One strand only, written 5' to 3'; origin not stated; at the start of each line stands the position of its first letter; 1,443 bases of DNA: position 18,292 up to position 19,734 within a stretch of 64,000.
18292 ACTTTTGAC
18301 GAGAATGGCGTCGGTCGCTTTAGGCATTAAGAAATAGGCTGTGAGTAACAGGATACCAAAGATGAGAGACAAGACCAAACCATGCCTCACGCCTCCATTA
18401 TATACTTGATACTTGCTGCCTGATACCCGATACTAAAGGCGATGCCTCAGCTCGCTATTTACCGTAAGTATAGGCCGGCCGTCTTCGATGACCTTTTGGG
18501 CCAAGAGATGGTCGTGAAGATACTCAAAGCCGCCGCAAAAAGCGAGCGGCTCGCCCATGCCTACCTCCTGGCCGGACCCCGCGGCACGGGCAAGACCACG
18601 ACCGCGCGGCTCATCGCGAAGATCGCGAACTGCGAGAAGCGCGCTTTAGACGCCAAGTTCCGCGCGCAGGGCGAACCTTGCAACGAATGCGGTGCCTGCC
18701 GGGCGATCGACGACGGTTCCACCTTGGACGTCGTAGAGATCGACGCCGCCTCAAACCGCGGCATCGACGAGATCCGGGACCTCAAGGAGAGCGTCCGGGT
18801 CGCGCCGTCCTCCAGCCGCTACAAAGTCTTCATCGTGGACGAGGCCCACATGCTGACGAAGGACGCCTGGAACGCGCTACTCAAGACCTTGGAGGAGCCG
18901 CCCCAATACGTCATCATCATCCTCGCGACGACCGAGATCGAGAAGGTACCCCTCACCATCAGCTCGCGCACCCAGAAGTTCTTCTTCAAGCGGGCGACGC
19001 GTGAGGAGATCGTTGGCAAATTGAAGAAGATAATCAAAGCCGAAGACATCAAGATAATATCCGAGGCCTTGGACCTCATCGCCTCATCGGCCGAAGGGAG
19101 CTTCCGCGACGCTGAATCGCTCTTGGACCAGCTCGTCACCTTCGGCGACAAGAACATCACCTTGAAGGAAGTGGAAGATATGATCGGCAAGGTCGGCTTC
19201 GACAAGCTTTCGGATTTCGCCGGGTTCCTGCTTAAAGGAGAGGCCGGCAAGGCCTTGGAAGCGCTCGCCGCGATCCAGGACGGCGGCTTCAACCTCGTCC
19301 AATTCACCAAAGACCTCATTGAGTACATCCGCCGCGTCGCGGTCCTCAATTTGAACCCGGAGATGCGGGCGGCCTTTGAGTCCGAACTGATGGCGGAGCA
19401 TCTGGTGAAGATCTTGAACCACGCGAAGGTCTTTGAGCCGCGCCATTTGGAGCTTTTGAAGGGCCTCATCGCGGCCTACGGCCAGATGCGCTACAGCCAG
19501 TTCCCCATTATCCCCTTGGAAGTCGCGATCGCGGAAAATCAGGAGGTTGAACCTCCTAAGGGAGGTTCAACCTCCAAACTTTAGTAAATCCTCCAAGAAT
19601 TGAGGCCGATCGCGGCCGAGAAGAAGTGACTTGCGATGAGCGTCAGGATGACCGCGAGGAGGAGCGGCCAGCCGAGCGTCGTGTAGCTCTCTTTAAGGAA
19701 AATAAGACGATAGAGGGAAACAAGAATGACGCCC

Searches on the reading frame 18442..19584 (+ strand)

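Call 6: search_protein_families(library=pfam, proteins=[window:18442-19584:+], max_evalue=0.001)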
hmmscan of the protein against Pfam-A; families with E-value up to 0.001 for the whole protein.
window:18442-19584:+ (380 aa): 12 families
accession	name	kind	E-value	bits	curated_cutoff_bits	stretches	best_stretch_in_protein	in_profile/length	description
PF13177.12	DNA_pol3_delta2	-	2.6e-42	145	27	1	21-184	2-159/161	DNA polymerase III, delta subunit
PF22608.2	DNAX_ATPase_lid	-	1.7e-15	56.9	27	1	190-236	2-48/49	DNA polymerase III clamp loader subunit, ATPase lid domain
PF00004.35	AAA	-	7.3e-12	46.3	21.2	1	41-182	1-128/131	ATPase family associated with various cellular activities (AAA)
PF12169.13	DNA_pol3_gamma3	-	8.5e-11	42.2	24.4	1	239-362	1-123/143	DNA polymerase III subunits gamma and tau domain III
PF13401.12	AAA_22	-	2.4e-07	31.6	27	1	40-167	7-127/130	AAA domain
PF05496.18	RuvB_N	-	1.2e-06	28.8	27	1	11-65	2-60/159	Holliday junction DNA helicase RuvB P-loop domain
PF13604.12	AAA_30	-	5.6e-06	26.7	27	1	29-157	11-119/191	AAA domain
PF04851.21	ResIII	-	6.4e-06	26.6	22.5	0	121-152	120-152/164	Type III restriction enzyme, res subunit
PF13245.12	AAA_19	-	1.5e-05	25.6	25.1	1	31-159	4-122/134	AAA domain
PF13191.12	AAA_16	-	1.9e-05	25.7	32.6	1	31-160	15-167/167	AAA ATPase domain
PF07728.20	AAA_5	-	0.00022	21.7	22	0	42-65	3-27/139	AAA domain (dynein-related subfamily)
PF06068.19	TIP49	-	0.00086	19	23.8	0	27-60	38-72/347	TIP49 P-loop domain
